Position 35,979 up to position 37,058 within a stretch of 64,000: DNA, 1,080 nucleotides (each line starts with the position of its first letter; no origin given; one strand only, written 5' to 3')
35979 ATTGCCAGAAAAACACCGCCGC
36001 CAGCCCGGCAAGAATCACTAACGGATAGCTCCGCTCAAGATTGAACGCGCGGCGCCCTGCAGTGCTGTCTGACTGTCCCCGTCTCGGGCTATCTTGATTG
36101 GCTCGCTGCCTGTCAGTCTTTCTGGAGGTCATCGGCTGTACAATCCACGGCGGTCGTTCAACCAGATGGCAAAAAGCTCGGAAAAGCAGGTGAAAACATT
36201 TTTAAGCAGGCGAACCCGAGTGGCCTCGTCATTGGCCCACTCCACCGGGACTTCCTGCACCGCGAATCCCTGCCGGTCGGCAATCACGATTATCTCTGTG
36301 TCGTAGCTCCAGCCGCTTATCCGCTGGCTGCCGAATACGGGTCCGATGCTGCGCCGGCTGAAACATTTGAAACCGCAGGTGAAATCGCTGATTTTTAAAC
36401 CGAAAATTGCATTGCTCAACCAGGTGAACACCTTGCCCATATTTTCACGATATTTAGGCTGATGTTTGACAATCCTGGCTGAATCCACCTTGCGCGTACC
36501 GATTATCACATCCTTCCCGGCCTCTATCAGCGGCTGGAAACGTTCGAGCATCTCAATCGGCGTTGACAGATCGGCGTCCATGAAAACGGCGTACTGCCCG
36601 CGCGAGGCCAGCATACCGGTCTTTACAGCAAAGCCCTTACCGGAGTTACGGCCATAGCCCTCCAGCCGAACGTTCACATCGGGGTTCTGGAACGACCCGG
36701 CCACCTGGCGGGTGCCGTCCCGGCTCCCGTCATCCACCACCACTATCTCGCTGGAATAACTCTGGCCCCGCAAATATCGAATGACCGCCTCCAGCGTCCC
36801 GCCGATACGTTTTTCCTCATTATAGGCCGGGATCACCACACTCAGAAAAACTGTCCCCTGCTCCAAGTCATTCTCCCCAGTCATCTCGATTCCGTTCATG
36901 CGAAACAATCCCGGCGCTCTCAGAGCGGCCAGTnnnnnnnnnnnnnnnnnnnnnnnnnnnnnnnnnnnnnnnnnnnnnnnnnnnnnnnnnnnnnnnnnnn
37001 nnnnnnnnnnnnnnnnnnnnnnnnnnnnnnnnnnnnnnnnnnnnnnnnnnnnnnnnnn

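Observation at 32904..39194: Extracytoplasmic glycosylation module (GT2 polyprenyl-P glycosyltransferase, YfhO-like GT-C, SAM methyltransferase, secreted PBP-fold protein) transcribed behind rpsA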

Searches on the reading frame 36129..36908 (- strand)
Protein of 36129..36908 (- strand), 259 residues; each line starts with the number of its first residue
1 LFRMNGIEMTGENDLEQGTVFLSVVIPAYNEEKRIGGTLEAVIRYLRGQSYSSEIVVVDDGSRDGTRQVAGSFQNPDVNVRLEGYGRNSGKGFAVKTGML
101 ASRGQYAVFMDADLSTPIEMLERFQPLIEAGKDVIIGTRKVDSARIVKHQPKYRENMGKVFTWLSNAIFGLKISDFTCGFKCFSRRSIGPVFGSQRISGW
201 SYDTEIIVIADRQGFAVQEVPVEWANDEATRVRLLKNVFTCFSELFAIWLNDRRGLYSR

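Call 3: search_protein_families(library=pfam, proteins=[window:36129-36908:-], max_evalue=0.01)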
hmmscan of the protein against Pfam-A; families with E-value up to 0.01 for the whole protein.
window:36129-36908:- (259 aa): 4 families
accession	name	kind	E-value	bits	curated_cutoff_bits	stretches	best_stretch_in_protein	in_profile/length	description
PF00535.33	Glycos_transf_2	-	5.2e-30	105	23.3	1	23-188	1-164/168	Glycosyl transferase family 2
PF13641.12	Glyco_tranf_2_3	-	5.2e-07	30.3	27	1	22-128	3-111/230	Glycosyltransferase like family 2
PF10111.15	Glyco_tranf_2_2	-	0.00012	22.1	27.3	1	23-129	1-107/276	Glycosyltransferase like family 2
PF13704.12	Glyco_tranf_2_4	-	0.002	19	27.5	1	38-113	6-81/98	Glycosyl transferase family 2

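Call 4: search_protein_families(library=ncbifam, proteins=[window:36129-36908:-], max_evalue=0.01)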
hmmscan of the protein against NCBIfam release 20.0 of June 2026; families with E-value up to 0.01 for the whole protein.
window:36129-36908:- (259 aa): 25 families
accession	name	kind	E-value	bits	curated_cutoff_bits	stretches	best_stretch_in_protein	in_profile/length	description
NF047588.1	GlcsyltransPgfSStrep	equivalog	2.6e-21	76.1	500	1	22-190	3-166/308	glycosyltransferase PgfS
NF041875.1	EPS_EpsD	equivalog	8.3e-18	64.9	370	1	22-155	1-134/325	exopolysaccharide biosynthesis glycosyltransferase EpsD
NF058614.1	PPMAGASynPpgS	equivalog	8.1e-17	61.4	370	1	24-224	4-196/226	polyprenyl-phospho-N-acetylgalactosaminyl synthase PpgS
NF041391.1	DPhHxTase_Halo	equivalog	1.8e-16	59.8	375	1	28-226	3-185/213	dolichyl-phosphate hexose transferase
TIGR04182.1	glyco_TIGR04182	equivalog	3.3e-16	59.5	325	1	23-246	3-215/293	S-layer glycoprotein N-glycosyltransferase AglJ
NF010496.0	PRK13915.1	equivalog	1.8e-14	53.5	262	1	21-119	32-132/307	glucosyl-3-phosphoglycerate synthase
NF007986.1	PRK10714.1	equivalog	2.4e-14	53.1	529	1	22-226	8-202/316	undecaprenyl-phosphate 4-deoxy-4-formamido-L-arabinose transferase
NF007482.0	PRK10073.1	equivalog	4.6e-13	48.9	423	1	19-124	5-106/334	glycosyltransferase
TIGR03937.1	PgaC_IcaA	equivalog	8.4e-13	48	422.3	1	19-113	44-135/407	poly-beta-1,6-N-acetyl-D-glucosamine synthase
TIGR04283.1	glyco_like_mftF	equivalog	1.1e-12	48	182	1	22-132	1-100/221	TIGR04283 family arsenosugar biosynthesis glycosyltransferase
NF047683.1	TeichurnBiosyTuaG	equivalog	1.5e-11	44.5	400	1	21-123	7-106/252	teichuronic acid biosynthesis protein TuaG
NF038302.1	EPS_HpsE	equivalog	4.9e-11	42.1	300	1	22-113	3-96/307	hormogonium polysaccharide biosynthesis glycosyltransferase HpsE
TIGR03965.1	mycofact_glyco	equivalog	1.9e-08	33.6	280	1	22-132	76-183/467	mycofactocin biosynthesis glycosyltransferase MftF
NF045692.1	OglycostaseCruG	equivalog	3.3e-08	32.9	600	1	22-114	43-138/386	2'-O-glycosyltransferase CruG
TIGR03111.1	glyc2_xrt_Gpos1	hypoth_equivalog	3.9e-07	29.2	363.95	1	22-115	51-143/439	TIGR03111 family XrtG-associated glycosyltransferase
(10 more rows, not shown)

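Call 9: search_solved_structures(query=window:36129-36908:-, max_evalue=0.001)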
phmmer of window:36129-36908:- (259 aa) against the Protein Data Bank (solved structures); distinct sequences matched with E-value up to 0.001: 34.
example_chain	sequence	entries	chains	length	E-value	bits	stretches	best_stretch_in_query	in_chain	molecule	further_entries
5mlz_A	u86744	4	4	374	1.2e-13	54.5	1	5-164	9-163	Dolichol monophosphate mannose synthase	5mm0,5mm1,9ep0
5ekp_C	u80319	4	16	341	1.3e-13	54.5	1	5-186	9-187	Uncharacterized glycosyltransferase sll0501 | Glycosyltransferase sll0501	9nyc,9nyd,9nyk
5eke_A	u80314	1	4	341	1.3e-13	54.5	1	5-186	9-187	Uncharacterized glycosyltransferase sll0501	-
9nye_A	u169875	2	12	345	1.3e-13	54.4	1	5-186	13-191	Glycosyltransferase sll0501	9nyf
2z87_A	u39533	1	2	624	1.9e-11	47.3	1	22-142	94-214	Chondroitin synthase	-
2z86_A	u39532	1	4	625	1.9e-11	47.3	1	22-142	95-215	Chondroitin synthase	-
9bhc_C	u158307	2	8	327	5.4e-11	45.8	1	22-193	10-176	Undecaprenyl-phosphate 4-deoxy-4-formamido-L-arabinose transferase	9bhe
8vxh_A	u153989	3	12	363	6.3e-11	45.6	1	22-193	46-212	Undecaprenyl-phosphate 4-deoxy-4-formamido-L-arabinose transferase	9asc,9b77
9hwj_A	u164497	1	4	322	1.1e-09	41.5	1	22-192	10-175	Undecaprenyl-phosphate 4-deoxy-4-formamido-L-arabinose transferase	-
8vh7_A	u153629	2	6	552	4.4e-09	39.6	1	22-136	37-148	Heparosan synthase B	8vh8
8viw_A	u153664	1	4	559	4.5e-09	39.5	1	22-136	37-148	Heparosan synthase B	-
7pdo_A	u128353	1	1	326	7.5e-09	38.8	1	21-121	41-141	Glucosyl-3-phosphoglycerate synthase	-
7p5l_A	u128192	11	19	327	7.6e-09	38.8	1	21-121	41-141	Glucosyl-3-phosphoglycerate synthase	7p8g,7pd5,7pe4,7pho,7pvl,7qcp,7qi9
3ckj_A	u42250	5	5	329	1.1e-07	35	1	21-121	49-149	Putative uncharacterized protein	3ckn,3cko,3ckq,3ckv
9jma_A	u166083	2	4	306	1.3e-07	34.7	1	21-142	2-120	GalNAc(5)-diNAcBac-PP-undecaprenol beta-1,3-glucosyltransferase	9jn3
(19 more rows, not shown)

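Call 45: find_homologous_proteins(query=window:36129-36899:-, max_evalue=1e-20)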
Query window:36129-36899:- (256 aa): 5789 proteins with E <= 1e-20 among 8000 candidates; the best 120 are listed.
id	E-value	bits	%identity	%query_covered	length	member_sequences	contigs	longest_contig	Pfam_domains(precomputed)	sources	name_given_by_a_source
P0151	8.7e-168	574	100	100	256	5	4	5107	PF13641.13,PF00535.33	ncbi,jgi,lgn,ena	-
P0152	1.3e-127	443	79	95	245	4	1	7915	PF10111.15,PF13641.13,PF00535.33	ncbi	-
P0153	4.4e-107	375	65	97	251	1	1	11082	PF10111.15,PF13641.13,PF00535.33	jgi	jgi:dolichyl-phosphate beta-glucosyltransferase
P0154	8.5e-105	368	65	95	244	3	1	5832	PF10111.15,PF13641.13,PF00535.33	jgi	-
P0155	1.7e-103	364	64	95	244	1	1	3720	PF10111.15,PF00535.33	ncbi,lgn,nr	ncbi:MAG: glycosyltransferase family 2 protein [Candidatus Glassbacteria bacterium]|nr:glycosyltrans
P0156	4.9e-102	359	65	95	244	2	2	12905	PF10111.15,PF13641.13,PF00535.33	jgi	-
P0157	4.7e-101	356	65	93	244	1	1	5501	PF10111.15,PF13641.13,PF00535.33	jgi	-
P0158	5.1e-101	356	65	93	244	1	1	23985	PF10111.15,PF13641.13,PF00535.33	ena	-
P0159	1.4e-100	354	64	95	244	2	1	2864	PF10111.15,PF13641.13,PF00535.33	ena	-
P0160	3.5e-100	353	64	95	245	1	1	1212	PF13641.13,PF00535.33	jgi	jgi:dolichyl-phosphate beta-glucosyltransferase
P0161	4.8e-100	352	65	93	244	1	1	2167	PF10111.15,PF13641.13,PF00535.33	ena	-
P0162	6.6e-100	352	65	93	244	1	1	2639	PF10111.15,PF13641.13,PF00535.33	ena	-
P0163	1.3e-99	351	65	93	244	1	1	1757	PF10111.15,PF13641.13,PF00535.33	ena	-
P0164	1.5e-99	351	66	93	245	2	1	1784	PF10111.15,PF13641.13,PF00535.33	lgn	-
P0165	4.9e-99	349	64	95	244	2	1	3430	PF00535.33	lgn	-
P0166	5.5e-99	349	64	93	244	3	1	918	PF10111.15,PF13641.13,PF00535.33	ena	-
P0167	1.3e-98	348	64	93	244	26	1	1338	PF10111.15,PF13641.13,PF00535.33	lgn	-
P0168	1.3e-98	348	63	95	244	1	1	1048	PF10111.15,PF00535.33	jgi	-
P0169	1.8e-98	347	63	93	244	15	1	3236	PF10111.15,PF13641.13,PF00535.33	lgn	-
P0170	1.4e-97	344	65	91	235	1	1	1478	PF10111.15,PF13641.13,PF00535.33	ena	-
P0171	1.9e-97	344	63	95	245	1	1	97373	PF10111.15,PF13641.13,PF00535.33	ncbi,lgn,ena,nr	ncbi:MAG: glycosyltransferase family 2 protein [Candidatus Glassbacteria bacterium]|nr:glycosyltrans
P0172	2.3e-97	344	61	94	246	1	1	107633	PF10111.15,PF13641.13,PF00535.33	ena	-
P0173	2.4e-97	344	65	95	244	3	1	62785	PF10111.15,PF13641.13,PF00535.33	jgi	-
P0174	3.2e-97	343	62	95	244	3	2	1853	PF10111.15,PF13641.13,PF00535.33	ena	-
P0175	4.5e-97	343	61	95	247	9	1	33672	PF13641.13,PF00535.33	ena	-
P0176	5.2e-97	342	61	95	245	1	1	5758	PF10111.15,PF13641.13,PF00535.33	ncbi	ncbi:dolichyl-phosphate beta-glucosyltransferase [Gemmatimonadota bacterium]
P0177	6.0e-97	342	61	95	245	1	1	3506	PF10111.15,PF13641.13,PF00535.33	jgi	jgi:dolichyl-phosphate beta-glucosyltransferase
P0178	2.4e-96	340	65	93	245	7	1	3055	PF10111.15,PF13641.13,PF00535.33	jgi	-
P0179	1.2e-95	338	62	95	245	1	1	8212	PF10111.15,PF13641.13,PF00535.33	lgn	-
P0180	2.3e-95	337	63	95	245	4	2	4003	PF13641.13,PF00535.33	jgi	jgi:dolichyl-phosphate beta-glucosyltransferase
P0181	2.5e-95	337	64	95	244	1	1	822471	PF13641.13,PF00535.33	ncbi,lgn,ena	-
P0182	3.8e-95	336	62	93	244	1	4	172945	PF10111.15,PF13641.13,PF00535.33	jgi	-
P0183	3.6e-94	333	62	93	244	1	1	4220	PF10111.15,PF13641.13,PF00535.33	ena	-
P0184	1.4e-93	331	60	93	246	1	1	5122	PF10111.15,PF00535.33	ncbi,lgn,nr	ncbi:MAG: dolichyl-phosphate beta-glucosyltransferase [Gemmatimonadota bacterium]|nr:dolichyl-phosph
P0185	4.7e-93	329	62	93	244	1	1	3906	PF10111.15,PF13641.13,PF00535.33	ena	-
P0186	4.1e-92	326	61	93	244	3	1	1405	PF10111.15,PF13641.13,PF00535.33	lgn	-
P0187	1.0e-81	292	60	84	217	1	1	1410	PF00535.33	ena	-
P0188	4.2e-76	274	66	74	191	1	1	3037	PF00535.33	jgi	jgi:dolichyl-phosphate beta-glucosyltransferase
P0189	1.7e-75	272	65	74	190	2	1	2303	PF00535.33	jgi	jgi:dolichyl-phosphate beta-glucosyltransferase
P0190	1.2e-73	266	52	95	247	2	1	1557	PF10111.15,PF13641.13,PF00535.33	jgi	jgi:dolichyl-phosphate beta-glucosyltransferase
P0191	1.1e-71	259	51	95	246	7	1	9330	PF10111.15,PF13641.13,PF00535.33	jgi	-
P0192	2.3e-71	258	53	93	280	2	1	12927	PF10111.15,PF13641.13,PF00535.33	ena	-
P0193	3.6e-71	258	51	93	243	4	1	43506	PF10111.15,PF13641.13,PF00535.33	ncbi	-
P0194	6.0e-71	257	50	93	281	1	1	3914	PF10111.15,PF13641.13,PF00535.33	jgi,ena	-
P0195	5.9e-70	254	49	93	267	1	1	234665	PF13641.13,PF00535.33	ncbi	-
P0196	6.8e-70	254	50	94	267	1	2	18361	PF13641.13,PF00535.33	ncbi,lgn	-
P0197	3.4e-69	251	48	97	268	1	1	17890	PF10111.15,PF13641.13,PF00535.33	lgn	-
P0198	3.8e-69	251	50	93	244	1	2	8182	PF10111.15,PF13641.13,PF00535.33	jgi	jgi:dolichyl-phosphate beta-glucosyltransferase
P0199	4.0e-69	251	48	93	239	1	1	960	PF10111.15,PF13641.13,PF00535.33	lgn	-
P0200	7.4e-69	250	50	94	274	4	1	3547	PF13641.13,PF00535.33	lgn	-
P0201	1.5e-68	249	49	93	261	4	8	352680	PF10111.15,PF13641.13,PF00535.33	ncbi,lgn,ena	-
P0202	1.7e-68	249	52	93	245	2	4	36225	PF13641.13,PF00535.33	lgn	-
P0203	2.1e-68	249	46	99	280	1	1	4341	PF10111.15,PF13641.13,PF00535.33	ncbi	-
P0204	2.5e-68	248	50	93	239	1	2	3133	PF00535.33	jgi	jgi:dolichyl-phosphate beta-glucosyltransferase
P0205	2.9e-68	248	48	93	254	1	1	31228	PF10111.15,PF00535.33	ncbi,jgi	jgi:dolichyl-phosphate beta-glucosyltransferase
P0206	5.2e-68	247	50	94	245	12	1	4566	PF10111.15,PF00535.33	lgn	-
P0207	6.1e-68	247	44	96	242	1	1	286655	PF10111.15,PF00535.33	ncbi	-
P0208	8.6e-68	247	50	93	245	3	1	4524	PF10111.15,PF13641.13,PF00535.33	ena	-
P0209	1.1e-67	246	48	94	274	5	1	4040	PF13641.13,PF00535.33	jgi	jgi:dolichyl-phosphate beta-glucosyltransferase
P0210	1.4e-67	246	49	96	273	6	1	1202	PF13641.13,PF00535.33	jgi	jgi:dolichyl-phosphate beta-glucosyltransferase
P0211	1.5e-67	246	50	93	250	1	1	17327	PF10111.15,PF13641.13,PF00535.33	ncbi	-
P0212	1.6e-67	246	49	94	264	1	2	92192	PF13641.13,PF00535.33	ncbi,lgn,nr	ncbi:MAG TPA: dolichyl-phosphate beta-glucosyltransferase [Chloroflexia bacterium]|nr:dolichyl-phosp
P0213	1.7e-67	246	49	94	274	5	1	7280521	PF13641.13,PF00535.33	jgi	jgi:dolichyl-phosphate beta-glucosyltransferase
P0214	2.4e-67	245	51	93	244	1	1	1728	PF10111.15,PF13641.13,PF00535.33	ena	-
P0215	2.4e-67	245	49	93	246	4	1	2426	PF10111.15,PF13641.13,PF00535.33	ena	-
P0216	3.2e-67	245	49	94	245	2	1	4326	PF10111.15,PF00535.33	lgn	-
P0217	3.3e-67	245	48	92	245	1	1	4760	PF10111.15,PF13641.13,PF00535.33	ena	-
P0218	3.7e-67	245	49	93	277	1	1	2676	PF10111.15,PF00535.33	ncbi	-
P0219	4.9e-67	244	47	93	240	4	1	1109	PF10111.15,PF13641.13,PF00535.33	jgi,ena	-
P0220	4.9e-67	244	49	93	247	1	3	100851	PF10111.15,PF13641.13,PF00535.33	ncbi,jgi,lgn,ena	jgi:dolichyl-phosphate beta-glucosyltransferase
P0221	6.2e-67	244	50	92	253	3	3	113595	PF10111.15,PF13641.13,PF00535.33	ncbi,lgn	-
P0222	7.2e-67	244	44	99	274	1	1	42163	PF13641.13,PF00535.33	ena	-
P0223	8.3e-67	243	45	93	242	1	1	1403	PF10111.15,PF13641.13,PF00535.33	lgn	-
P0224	9.6e-67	243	53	93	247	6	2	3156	PF13641.13,PF00535.33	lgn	-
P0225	1.3e-66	243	52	90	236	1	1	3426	PF13641.13,PF00535.33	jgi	jgi:dolichyl-phosphate beta-glucosyltransferase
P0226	1.4e-66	243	48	93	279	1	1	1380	PF10111.15,PF13641.13,PF00535.33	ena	-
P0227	1.4e-66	243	50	93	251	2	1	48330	PF10111.15,PF13641.13,PF00535.33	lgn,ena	-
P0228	1.8e-66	242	49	89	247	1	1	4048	PF10111.15,PF13641.13,PF00535.33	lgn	-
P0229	2.2e-66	242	48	92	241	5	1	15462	PF10111.15,PF00535.33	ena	-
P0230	2.4e-66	242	44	93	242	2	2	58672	PF10111.15,PF13641.13,PF00535.33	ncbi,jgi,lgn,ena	-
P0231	2.7e-66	242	48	93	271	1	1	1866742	PF13641.13,PF00535.33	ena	-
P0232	3.8e-66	241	48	92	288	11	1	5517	PF10111.15,PF13641.13,PF00535.33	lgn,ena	-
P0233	4.5e-66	241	49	94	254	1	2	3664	PF13641.13,PF00535.33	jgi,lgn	jgi:dolichyl-phosphate beta-glucosyltransferase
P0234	5.1e-66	241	49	93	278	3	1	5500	PF10111.15,PF13641.13,PF00535.33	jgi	jgi:dolichyl-phosphate beta-glucosyltransferase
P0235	5.4e-66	241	47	94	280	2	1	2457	PF10111.15,PF13641.13,PF00535.33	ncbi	-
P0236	5.7e-66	241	49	93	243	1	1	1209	PF10111.15,PF00535.33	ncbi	-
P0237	6.0e-66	241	47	93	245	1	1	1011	PF10111.15,PF13641.13,PF00535.33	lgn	-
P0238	7.0e-66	240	49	92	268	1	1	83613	PF10111.15,PF13641.13,PF00535.33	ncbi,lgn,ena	ncbi:MAG TPA: dolichyl-phosphate beta-glucosyltransferase [Chloroflexia bacterium]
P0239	7.7e-66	240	49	92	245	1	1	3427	PF10111.15,PF13641.13,PF00535.33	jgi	jgi:Glycosyltransferases involved in cell wall biogenesis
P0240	8.7e-66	240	49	93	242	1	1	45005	PF13641.13,PF00535.33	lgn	-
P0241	8.8e-66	240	50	93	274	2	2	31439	PF13641.13,PF00535.33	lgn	-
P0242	9.4e-66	240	50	93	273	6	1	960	PF13641.13,PF00535.33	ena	-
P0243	1.3e-65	240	45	99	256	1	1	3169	PF10111.15,PF00535.33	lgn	-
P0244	1.5e-65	239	46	95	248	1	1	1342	PF10111.15,PF13641.13,PF00535.33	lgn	-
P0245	1.5e-65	239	47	96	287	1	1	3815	PF00535.33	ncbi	-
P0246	1.6e-65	239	48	95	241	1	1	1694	PF10111.15,PF13641.13,PF00535.33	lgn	-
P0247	1.6e-65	239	46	95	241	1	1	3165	PF10111.15,PF00535.33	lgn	-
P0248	2.0e-65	239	45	94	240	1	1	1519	PF10111.15,PF00535.33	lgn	-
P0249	2.1e-65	239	45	93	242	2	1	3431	PF10111.15,PF00535.33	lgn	-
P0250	3.0e-65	238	48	93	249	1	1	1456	PF10111.15,PF13641.13,PF00535.33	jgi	jgi:dolichyl-phosphate beta-glucosyltransferase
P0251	3.1e-65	238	48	91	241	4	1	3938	PF00535.33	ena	-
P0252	3.2e-65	238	47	93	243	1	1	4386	PF10111.15,PF00535.33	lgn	-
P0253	3.5e-65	238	49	93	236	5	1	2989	PF10111.15,PF13641.13,PF00535.33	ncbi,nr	ncbi:MAG: glycosyltransferase family 2 protein [Candidatus Omnitrophica bacterium]|nr:glycosyltransf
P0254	4.0e-65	238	48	94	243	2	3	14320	PF10111.15,PF13641.13,PF00535.33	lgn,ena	-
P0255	4.3e-65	238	48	92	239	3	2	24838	PF10111.15,PF13641.13,PF00535.33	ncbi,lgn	ncbi:MAG: glycosyltransferase family 2 protein [Elusimicrobiota bacterium]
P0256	4.6e-65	238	49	93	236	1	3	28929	PF10111.15,PF13641.13,PF00535.33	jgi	-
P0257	5.0e-65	238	49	89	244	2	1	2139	PF13641.13,PF00535.33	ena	-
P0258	5.1e-65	238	47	92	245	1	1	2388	PF10111.15,PF13641.13,PF00535.33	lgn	-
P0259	5.9e-65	237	49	93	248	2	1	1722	PF10111.15,PF13641.13,PF00535.33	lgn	-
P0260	6.4e-65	237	49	94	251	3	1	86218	PF10111.15,PF13641.13,PF00535.33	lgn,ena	-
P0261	6.6e-65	237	50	93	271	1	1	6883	PF10111.15,PF13641.13,PF00535.33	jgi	jgi:dolichyl-phosphate beta-glucosyltransferase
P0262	7.4e-65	237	45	93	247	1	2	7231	PF10111.15,PF13641.13,PF00535.33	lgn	-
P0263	7.9e-65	237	49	93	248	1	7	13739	PF10111.15,PF00535.33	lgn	-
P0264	9.4e-65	237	47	93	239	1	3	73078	PF10111.15,PF13641.13,PF00535.33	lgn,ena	-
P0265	1.0e-64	237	49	92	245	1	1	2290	PF13641.13,PF00535.33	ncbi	-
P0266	1.1e-64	237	47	95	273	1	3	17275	PF10111.15,PF13641.13,PF00535.33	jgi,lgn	-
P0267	1.1e-64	237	48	93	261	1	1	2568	PF13641.13,PF00535.33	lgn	-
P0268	1.3e-64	236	50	91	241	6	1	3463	PF10111.15,PF00535.33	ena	-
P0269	1.5e-64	236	49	93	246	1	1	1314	PF10111.15,PF13641.13,PF00535.33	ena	-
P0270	1.7e-64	236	48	94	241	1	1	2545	PF00535.33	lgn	-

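Call 46: find_encoding_contigs(protein=P0201, flank=6000, max_places=1)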
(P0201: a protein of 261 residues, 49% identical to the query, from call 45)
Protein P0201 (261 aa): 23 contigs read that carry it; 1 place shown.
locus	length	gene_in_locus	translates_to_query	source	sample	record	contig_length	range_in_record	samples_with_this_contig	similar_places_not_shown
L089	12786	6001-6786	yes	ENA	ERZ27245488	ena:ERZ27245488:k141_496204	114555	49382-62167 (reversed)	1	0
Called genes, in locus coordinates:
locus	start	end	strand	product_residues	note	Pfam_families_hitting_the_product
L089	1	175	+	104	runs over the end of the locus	-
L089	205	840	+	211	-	-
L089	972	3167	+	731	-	PF00115:COX1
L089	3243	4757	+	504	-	PF26314:MptA_B_family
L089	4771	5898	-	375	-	PF20030:bpMoxR (faint), PF07728:AAA_5 (faint), PF01078:Mg_chelatase (weak), PF17863:AAA_lid_2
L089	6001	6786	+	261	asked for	PF13641:Glyco_tranf_2_3 (weak), PF00535:Glycos_transf_2, PF10111:Glyco_tranf_2_2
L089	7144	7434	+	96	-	PF04226:Transgly_assoc (weak)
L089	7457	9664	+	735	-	PF00535:Glycos_transf_2, PF13641:Glyco_tranf_2_3, PF13632:Glyco_trans_2_3, PF13439:Glyco_transf_4 (weak), PF13579:Glyco_trans_4_4 (weak), PF00534:Glycos_transf_1 (weak), PF13692:Glyco_trans_1_4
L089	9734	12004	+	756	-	PF13231:PMT_2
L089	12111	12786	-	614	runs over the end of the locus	-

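Call 47: find_encoding_contigs(protein=P0213, flank=6000, max_places=1)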
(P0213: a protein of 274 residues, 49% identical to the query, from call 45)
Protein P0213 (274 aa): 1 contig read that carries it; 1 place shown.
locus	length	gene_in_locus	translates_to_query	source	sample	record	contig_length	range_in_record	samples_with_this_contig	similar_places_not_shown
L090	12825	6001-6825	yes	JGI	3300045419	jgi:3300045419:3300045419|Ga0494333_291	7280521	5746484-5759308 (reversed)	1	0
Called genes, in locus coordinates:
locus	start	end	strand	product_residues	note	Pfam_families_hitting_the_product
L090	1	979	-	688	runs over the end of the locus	-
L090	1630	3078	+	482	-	PF13291:ACT_4 (weak), PF00390:malic, PF03949:Malic_M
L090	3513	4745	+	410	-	PF13527:Acetyltransf_9, PF17668:Acetyltransf_17, PF13530:SCP2_2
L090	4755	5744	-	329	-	PF08240:ADH_N, PF00107:ADH_zinc_N, PF13602:ADH_zinc_N_2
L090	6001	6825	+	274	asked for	PF13641:Glyco_tranf_2_3 (weak), PF00535:Glycos_transf_2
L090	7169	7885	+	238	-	PF01323:DSBA, PF13462:Thioredoxin_4 (faint)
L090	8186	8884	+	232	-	PF08021:FAD_binding_9, PF04954:SIP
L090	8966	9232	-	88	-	-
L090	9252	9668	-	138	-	PF28078:GvpU-like (weak)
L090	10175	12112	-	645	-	PF00144:Beta-lactamase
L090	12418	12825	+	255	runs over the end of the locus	-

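Call 48: find_encoding_contigs(protein=P0207, flank=6000, max_places=1)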
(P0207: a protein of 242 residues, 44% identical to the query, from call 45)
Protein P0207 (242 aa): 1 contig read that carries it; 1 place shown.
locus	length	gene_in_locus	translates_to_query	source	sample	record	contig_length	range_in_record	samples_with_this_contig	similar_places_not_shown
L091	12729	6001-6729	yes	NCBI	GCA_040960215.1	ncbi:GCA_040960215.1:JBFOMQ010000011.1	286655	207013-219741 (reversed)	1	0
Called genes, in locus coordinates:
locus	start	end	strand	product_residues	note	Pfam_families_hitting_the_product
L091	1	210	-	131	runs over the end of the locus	-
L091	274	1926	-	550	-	PF13231:PMT_2 (weak)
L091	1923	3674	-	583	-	PF13231:PMT_2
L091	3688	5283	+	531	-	PF13231:PMT_2 (weak)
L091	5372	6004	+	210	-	PF01209:Ubie_methyltran (weak), PF07021:MetW, PF13489:Methyltransf_23, PF13847:Methyltransf_31, PF08241:Methyltransf_11, PF08242:Methyltransf_12, PF13649:Methyltransf_25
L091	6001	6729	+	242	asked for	PF00535:Glycos_transf_2, PF10111:Glyco_tranf_2_2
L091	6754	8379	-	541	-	PF02366:PMT, PF13231:PMT_2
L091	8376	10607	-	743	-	PF09586:YfhO (weak)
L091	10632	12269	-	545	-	PF10131:PTPS_related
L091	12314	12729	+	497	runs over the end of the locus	-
